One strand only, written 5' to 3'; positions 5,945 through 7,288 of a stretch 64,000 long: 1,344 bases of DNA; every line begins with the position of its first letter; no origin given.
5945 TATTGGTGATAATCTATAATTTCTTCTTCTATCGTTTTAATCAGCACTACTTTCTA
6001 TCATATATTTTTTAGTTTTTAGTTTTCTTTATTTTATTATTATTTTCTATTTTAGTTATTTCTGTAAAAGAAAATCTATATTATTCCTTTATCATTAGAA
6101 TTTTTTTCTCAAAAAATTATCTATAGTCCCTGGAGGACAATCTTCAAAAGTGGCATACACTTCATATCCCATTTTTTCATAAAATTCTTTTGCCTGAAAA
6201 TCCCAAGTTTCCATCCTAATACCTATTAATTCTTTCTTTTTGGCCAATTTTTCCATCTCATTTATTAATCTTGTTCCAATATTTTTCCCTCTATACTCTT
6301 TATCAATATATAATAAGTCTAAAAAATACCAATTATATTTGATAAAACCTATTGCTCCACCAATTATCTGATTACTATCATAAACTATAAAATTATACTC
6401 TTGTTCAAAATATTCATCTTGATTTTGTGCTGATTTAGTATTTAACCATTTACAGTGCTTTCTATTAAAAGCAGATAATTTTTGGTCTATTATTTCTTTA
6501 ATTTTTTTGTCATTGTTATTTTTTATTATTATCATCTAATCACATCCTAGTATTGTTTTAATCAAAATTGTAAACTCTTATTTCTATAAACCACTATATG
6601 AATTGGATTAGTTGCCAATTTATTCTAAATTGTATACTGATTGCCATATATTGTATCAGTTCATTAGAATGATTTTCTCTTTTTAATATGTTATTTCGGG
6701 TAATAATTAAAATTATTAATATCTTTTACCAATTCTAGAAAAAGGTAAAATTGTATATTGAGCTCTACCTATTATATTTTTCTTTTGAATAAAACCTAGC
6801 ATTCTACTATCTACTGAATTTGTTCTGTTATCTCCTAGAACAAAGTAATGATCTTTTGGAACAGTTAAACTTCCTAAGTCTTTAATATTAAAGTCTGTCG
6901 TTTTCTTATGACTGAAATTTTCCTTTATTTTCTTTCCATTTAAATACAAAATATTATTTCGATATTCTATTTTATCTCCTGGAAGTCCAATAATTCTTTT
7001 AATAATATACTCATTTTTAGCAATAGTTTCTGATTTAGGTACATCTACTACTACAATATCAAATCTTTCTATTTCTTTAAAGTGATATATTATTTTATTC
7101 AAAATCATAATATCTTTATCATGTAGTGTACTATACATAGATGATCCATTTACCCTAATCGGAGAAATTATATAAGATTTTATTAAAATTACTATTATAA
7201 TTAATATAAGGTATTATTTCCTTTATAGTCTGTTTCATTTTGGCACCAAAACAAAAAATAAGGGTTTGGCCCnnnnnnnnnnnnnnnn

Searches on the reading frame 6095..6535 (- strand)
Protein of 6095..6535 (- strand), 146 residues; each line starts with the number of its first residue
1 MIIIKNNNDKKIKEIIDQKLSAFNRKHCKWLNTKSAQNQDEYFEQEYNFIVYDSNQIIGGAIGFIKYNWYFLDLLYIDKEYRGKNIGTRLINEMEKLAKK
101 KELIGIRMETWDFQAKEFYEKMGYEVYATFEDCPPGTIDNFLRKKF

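Call 9: search_protein_families(library=ncbifam, proteins=[window:6095-6535:-], max_evalue=0.01)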
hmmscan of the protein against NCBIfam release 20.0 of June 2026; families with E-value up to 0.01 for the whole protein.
window:6095-6535:- (146 aa): 19 families
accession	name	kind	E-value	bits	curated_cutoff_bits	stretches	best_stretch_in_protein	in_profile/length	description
TIGR01575.1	rimI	equivalog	2.9e-08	33.9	86.4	1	34-128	19-116/132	ribosomal protein S18-alanine N-acetyltransferase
NF033078.2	AAC_6p_Ia_fam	equivalog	7.9e-08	32.4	265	1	7-112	12-118/181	AAC(6')-Ia family aminoglycoside 6'-N-acetyltransferase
NF033150.1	AAC_6p_A49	exception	1.1e-06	28.5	410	1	51-112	57-119/184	aminoglycoside 6'-N-acetyltransferase AacA49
NF007807.0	PRK10514.1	equivalog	3.8e-06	26.9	134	1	61-128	62-126/147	acetyltransferase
NF000360.1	sat4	exception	5.4e-06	26.6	380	1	49-127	75-156/180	streptothricin N-acetyltransferase Sat4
NF040501.1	resist_ArsN2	equivalog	1.1e-05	25.1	125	1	44-127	21-104/133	arsenic resistance N-acetyltransferase ArsN2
NF040503.1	resist_ArsN1a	equivalog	1.6e-05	24.7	170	1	75-131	82-140/159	arsinothricin resistance N-acetyltransferase ArsN1 family A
NF002959.0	PRK03624.1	equivalog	4.2e-05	23.3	124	1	72-127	75-132/147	GNAT family acetyltransferase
NF005840.0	PRK07757.1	equivalog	0.00014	21.8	154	1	48-126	43-120/153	N-acetyltransferase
NF000486.1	AAC_6p_Ip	exception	0.00025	21.1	390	1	69-116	56-103/173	aminoglycoside 6'-N-acetyltransferase AAC(6')-Ip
NF000165.3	AAC_6p_Entco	exception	0.00067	19.5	300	0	28-112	26-113/178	aminoglycoside N-acetyltransferase AAC(6')-Ii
NF007853.0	PRK10562.1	equivalog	0.0011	19.2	125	1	36-127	38-123/146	N-acetyltransferase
TIGR03585.1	PseH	equivalog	0.0012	18.9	93.1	1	4-132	15-141/156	UDP-4-amino-4,6-dideoxy-N-acetyl-beta-L-altrosamine N-acetyltransferase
NF043067.1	AAC_6p_group_E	equivalog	0.0013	18.6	140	1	68-104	69-105/140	aminoglycoside 6'-N-acetyltransferase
NF000358.1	sat2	exception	0.003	17.4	360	1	74-125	88-141/174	streptothricin N-acetyltransferase Sat2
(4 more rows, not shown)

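Call 23: find_encoding_contigs(protein=window:6095-6535:-, flank=10000, max_places=10)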
Protein window:6095-6535:- (146 aa): 23 contigs read that carry it; 10 places shown.
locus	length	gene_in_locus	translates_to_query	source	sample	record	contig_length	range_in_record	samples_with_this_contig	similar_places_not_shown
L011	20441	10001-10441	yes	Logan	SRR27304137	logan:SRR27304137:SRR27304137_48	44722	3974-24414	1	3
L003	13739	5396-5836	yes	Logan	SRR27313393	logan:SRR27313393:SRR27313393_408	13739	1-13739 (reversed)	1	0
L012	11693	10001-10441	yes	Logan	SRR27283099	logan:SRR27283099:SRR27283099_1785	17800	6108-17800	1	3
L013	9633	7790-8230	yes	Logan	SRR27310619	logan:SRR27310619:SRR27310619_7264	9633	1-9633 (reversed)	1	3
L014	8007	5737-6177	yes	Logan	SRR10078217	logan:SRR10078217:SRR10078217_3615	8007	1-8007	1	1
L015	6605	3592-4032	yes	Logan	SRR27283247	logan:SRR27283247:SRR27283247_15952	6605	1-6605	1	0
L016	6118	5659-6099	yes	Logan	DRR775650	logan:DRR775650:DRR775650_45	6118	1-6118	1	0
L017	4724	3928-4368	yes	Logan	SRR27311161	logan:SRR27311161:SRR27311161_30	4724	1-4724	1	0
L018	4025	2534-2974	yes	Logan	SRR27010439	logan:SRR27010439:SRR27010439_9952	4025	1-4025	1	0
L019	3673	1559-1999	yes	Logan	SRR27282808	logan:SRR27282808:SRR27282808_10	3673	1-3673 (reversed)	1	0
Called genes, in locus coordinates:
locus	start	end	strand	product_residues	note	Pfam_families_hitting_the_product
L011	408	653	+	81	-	-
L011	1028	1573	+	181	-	PF01765:RRF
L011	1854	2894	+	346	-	PF02912:Phe_tRNA-synt_N, PF01409:tRNA-synt_2d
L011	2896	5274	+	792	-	PF01588:tRNA_bind, PF03483:B3_4, PF03484:B5, PF17759:tRNA_synthFbeta, PF03147:FDX-ACB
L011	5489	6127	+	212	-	PF01863:YgjP-like, PF10263:SprT-like (weak), PF08325:WLM (weak)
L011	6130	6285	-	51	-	-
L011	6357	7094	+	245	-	PF22435:MRM3-like_sub_bind, PF00588:SpoU_methylase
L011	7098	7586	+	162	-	PF01782:RimM, PF05239:PRC (faint)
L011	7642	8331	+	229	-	PF01746:tRNA_m1G_MT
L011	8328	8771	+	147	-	-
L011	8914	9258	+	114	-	PF01245:Ribosomal_L19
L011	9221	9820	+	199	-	PF10502:Peptidase_S26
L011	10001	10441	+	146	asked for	PF00583:Acetyltransf_1, PF13673:Acetyltransf_10, PF13508:Acetyltransf_7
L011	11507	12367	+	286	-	PF02498:Bro-N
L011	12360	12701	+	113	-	PF21757:DUF6870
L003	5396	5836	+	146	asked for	PF00583:Acetyltransf_1, PF13673:Acetyltransf_10, PF13508:Acetyltransf_7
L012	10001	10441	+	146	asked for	PF00583:Acetyltransf_1, PF13673:Acetyltransf_10, PF13508:Acetyltransf_7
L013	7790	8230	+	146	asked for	PF00583:Acetyltransf_1, PF13673:Acetyltransf_10, PF13508:Acetyltransf_7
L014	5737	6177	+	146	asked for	PF00583:Acetyltransf_1, PF13673:Acetyltransf_10, PF13508:Acetyltransf_7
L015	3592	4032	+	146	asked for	PF00583:Acetyltransf_1, PF13673:Acetyltransf_10, PF13508:Acetyltransf_7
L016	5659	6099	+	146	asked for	PF00583:Acetyltransf_1, PF13673:Acetyltransf_10, PF13508:Acetyltransf_7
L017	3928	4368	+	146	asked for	PF00583:Acetyltransf_1, PF13673:Acetyltransf_10, PF13508:Acetyltransf_7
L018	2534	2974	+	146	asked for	PF00583:Acetyltransf_1, PF13673:Acetyltransf_10, PF13508:Acetyltransf_7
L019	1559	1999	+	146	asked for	PF00583:Acetyltransf_1, PF13673:Acetyltransf_10, PF13508:Acetyltransf_7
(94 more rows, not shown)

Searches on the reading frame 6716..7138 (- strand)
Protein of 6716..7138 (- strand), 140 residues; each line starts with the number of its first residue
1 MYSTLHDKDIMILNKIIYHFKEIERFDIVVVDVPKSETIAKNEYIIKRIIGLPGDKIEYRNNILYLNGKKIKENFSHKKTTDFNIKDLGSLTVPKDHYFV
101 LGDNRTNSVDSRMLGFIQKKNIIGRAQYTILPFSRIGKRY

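Call 9: search_protein_families(library=ncbifam, proteins=[window:6716-7138:-], max_evalue=0.01)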
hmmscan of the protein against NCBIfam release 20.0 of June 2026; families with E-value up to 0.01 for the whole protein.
window:6716-7138:- (140 aa): 7 families
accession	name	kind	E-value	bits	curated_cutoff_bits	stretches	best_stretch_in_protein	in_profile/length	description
TIGR02227.1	sigpep_I_bact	equivalog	3.7e-42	144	47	1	1-133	30-161/162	signal peptidase I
NF008114.0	PRK10861.1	equivalog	5.3e-18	65.4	277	2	86-133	257-304/324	signal peptidase I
TIGR02771.1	TraF_Ti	equivalog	1.7e-12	47.3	100.25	1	43-127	82-166/171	conjugative transfer signal peptidase TraF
TIGR02754.1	sod_Ni_protease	equivalog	3.8e-10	40.1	63.25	1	93-127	55-89/90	nickel-type superoxide dismutase maturation protease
NF010412.0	PRK13838.1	subfamily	1.9e-05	24.2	186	1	45-128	89-171/177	conjugal transfer pilin processing protease TraF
NF010459.0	PRK13884.1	subfamily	3.3e-05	23.4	156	1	43-123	86-169/178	conjugal transfer peptidase TraF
NF005824.0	PRK07710.1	equivalog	0.0094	14.3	976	0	8-67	148-207/573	acetolactate synthase large subunit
